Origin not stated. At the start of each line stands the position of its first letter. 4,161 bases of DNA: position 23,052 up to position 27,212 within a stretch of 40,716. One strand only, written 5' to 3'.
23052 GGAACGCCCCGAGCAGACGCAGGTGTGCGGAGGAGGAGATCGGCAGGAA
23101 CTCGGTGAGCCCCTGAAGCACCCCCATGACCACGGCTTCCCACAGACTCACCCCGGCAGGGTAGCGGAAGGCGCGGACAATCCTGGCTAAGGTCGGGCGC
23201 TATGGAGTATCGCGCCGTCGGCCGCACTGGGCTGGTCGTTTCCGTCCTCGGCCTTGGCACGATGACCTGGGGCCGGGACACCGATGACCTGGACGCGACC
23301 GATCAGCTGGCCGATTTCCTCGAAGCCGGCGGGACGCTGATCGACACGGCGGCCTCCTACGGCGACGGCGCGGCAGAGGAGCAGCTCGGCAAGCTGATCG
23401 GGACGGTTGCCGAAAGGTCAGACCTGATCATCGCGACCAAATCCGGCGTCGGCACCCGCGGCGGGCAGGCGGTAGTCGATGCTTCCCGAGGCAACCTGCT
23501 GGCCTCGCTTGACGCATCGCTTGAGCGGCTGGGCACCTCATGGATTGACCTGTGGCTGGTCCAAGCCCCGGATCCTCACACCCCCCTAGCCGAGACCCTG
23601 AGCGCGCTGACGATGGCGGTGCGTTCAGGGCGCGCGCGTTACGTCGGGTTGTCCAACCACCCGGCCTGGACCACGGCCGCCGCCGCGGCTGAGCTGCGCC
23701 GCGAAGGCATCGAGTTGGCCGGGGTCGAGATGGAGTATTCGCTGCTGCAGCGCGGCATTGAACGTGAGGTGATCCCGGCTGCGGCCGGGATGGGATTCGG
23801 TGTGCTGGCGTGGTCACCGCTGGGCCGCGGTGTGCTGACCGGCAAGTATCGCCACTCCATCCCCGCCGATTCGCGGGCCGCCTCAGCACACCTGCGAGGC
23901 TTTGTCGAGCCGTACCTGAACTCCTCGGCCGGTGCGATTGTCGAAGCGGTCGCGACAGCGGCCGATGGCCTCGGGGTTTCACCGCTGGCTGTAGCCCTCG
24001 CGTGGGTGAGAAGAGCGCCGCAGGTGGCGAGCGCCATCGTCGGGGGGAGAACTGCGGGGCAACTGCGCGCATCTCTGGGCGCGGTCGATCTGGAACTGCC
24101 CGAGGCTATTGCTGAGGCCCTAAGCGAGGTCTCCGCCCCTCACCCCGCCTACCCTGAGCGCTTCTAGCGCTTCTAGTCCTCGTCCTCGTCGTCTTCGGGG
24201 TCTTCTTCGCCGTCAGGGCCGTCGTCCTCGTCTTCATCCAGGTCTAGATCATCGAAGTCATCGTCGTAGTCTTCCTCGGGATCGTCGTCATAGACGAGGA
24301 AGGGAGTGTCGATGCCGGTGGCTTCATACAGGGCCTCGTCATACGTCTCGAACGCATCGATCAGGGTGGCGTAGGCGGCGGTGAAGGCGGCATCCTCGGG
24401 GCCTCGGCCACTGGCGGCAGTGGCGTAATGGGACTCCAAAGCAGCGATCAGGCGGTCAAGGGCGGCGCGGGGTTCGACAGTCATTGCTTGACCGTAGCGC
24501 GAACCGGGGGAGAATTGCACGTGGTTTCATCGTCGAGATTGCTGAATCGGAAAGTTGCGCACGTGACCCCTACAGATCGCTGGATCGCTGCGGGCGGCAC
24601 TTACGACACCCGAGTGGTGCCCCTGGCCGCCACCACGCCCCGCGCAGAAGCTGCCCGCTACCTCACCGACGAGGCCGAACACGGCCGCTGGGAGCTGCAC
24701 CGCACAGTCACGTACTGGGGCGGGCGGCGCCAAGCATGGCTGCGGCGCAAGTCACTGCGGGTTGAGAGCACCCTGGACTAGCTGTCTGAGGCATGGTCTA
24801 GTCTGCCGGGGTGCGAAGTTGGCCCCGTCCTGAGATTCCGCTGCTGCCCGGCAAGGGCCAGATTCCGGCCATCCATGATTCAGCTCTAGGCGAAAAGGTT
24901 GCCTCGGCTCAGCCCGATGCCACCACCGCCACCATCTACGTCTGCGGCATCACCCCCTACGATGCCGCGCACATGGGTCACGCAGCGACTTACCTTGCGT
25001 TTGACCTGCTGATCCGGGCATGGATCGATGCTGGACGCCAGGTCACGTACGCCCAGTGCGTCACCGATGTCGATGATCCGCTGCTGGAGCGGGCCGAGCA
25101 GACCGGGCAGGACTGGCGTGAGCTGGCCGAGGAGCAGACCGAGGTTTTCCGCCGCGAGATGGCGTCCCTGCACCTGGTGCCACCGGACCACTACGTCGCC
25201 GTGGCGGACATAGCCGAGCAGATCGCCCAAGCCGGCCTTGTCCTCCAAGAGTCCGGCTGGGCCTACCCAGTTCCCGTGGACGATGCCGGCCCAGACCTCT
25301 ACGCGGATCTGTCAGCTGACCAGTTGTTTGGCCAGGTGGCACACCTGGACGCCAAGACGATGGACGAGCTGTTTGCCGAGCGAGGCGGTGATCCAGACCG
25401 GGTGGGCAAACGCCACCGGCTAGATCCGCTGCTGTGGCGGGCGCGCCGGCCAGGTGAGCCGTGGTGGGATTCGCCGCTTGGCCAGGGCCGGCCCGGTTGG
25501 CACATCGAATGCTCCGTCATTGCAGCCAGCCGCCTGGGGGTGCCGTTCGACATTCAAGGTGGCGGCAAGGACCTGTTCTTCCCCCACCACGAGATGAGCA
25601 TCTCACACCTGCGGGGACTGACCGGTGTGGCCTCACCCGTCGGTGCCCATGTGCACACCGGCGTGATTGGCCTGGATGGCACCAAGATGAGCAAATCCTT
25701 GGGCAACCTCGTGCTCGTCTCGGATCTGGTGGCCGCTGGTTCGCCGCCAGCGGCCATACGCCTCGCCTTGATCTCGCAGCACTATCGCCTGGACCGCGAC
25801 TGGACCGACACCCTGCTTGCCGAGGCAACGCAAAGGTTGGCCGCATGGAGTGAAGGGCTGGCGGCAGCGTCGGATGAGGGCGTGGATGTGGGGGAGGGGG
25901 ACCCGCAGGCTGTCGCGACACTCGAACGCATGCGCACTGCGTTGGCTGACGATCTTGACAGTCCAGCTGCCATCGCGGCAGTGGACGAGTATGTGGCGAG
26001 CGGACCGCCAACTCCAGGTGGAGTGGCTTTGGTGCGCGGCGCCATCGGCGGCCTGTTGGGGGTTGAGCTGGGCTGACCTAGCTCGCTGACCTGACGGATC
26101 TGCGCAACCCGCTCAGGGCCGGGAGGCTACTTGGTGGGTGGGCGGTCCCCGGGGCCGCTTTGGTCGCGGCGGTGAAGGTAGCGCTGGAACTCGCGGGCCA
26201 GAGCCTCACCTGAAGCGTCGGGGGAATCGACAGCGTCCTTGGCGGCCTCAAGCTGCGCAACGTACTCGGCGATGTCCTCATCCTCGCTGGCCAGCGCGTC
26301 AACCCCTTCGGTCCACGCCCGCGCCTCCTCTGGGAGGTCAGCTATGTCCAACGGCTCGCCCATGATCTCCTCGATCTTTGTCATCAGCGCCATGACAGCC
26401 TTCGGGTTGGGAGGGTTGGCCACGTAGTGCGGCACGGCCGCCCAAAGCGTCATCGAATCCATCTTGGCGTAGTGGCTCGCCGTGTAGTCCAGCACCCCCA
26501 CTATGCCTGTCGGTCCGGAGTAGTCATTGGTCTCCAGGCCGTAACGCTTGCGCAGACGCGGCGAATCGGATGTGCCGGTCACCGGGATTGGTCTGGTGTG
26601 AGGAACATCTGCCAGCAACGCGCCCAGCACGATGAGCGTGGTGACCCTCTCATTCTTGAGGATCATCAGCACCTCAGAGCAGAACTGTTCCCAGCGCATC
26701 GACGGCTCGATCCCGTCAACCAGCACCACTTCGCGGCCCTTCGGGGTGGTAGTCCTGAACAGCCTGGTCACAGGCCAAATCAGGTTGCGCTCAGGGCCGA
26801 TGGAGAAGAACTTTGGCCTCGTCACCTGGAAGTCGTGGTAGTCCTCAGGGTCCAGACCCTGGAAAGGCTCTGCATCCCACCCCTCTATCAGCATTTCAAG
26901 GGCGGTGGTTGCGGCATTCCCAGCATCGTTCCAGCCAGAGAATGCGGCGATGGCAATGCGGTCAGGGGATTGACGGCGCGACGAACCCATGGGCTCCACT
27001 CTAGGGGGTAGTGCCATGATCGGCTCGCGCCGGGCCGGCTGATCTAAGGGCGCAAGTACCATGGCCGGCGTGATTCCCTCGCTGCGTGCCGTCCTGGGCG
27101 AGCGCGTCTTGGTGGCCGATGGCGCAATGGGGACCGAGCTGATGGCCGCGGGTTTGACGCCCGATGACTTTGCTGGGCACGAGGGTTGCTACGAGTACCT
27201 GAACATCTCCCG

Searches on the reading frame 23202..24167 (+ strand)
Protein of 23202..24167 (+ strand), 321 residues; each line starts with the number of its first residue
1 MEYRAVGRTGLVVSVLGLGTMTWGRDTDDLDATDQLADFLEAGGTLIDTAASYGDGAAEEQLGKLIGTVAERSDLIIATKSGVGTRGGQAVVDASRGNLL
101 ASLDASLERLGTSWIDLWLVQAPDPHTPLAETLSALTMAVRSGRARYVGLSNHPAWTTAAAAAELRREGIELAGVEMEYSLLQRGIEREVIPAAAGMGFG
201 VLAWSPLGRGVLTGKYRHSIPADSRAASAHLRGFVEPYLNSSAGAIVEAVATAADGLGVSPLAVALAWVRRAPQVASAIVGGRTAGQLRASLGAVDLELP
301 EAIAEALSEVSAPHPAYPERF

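Call 10: search_protein_families(library=pfam, proteins=[window:23202-24167:+], max_evalue=0.001)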
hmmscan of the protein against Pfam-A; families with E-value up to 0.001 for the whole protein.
window:23202-24167:+ (321 aa): 1 family
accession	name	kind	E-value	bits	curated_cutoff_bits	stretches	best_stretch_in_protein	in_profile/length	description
PF00248.27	Aldo_ket_red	-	1.2e-62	212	24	1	16-310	2-289/291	Aldo/keto reductase family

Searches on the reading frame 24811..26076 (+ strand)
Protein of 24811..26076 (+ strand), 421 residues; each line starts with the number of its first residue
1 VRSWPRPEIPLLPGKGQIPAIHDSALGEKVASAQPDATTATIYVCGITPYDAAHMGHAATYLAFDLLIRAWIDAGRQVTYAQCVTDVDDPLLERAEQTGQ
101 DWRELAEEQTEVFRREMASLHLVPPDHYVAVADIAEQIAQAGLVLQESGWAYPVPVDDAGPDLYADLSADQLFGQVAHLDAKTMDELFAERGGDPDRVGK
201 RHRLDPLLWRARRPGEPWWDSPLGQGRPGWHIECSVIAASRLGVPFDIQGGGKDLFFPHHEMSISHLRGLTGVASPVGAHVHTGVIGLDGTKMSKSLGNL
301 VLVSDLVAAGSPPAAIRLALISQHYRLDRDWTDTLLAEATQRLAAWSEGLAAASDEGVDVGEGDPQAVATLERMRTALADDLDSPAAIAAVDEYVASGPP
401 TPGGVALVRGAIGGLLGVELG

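Call 10: search_protein_families(library=pfam, proteins=[window:24811-26076:+], max_evalue=0.001)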
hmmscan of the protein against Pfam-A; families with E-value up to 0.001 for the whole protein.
window:24811-26076:+ (421 aa): 2 families
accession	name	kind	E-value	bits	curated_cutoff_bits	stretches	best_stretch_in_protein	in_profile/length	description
PF01406.26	tRNA-synt_1e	-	1.1e-75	255.3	27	1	38-340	8-300/301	tRNA synthetases class I (C) catalytic domain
PF09334.17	tRNA-synt_1g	-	3.3e-07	29.9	20.1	0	51-123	12-84/391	tRNA synthetases class I (M)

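Call 53: search_protein_families(library=ncbifam, proteins=[window:24811-26076:+], max_evalue=1e-10)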
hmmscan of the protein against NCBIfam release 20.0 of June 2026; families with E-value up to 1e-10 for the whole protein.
window:24811-26076:+ (421 aa): 4 families
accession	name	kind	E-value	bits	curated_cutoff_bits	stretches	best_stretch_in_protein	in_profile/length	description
TIGR03447.1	mycothiol_MshC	equivalog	2.8e-162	540.2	485.1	1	2-420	1-411/411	cysteine--1-D-myo-inosityl 2-amino-2-deoxy-alpha-D-glucopyranoside ligase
TIGR00435.1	cysS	equivalog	4e-78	263.6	340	1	23-395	5-371/466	cysteine--tRNA ligase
NF011108.0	PRK14536.1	equivalog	8.2e-36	123.8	780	1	26-403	9-407/490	cysteine--tRNA ligase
NF011107.0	PRK14534.1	equivalog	1.3e-25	90.4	744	1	39-331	21-318/481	cysteine--tRNA ligase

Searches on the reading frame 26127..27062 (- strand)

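Call 10: search_protein_families(library=pfam, proteins=[window:26127-27062:-], max_evalue=0.001)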
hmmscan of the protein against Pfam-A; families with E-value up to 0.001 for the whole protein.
window:26127-27062:- (311 aa): 1 family
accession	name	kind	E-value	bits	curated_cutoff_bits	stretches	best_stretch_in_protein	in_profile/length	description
PF09754.15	PAC2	-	1.2e-52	179.2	25.8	1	40-258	1-215/215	PAC2 family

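Call 53: search_protein_families(library=ncbifam, proteins=[window:26127-27062:-], max_evalue=1e-10)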
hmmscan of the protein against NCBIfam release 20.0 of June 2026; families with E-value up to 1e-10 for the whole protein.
window:26127-27062:- (311 aa): 0 families
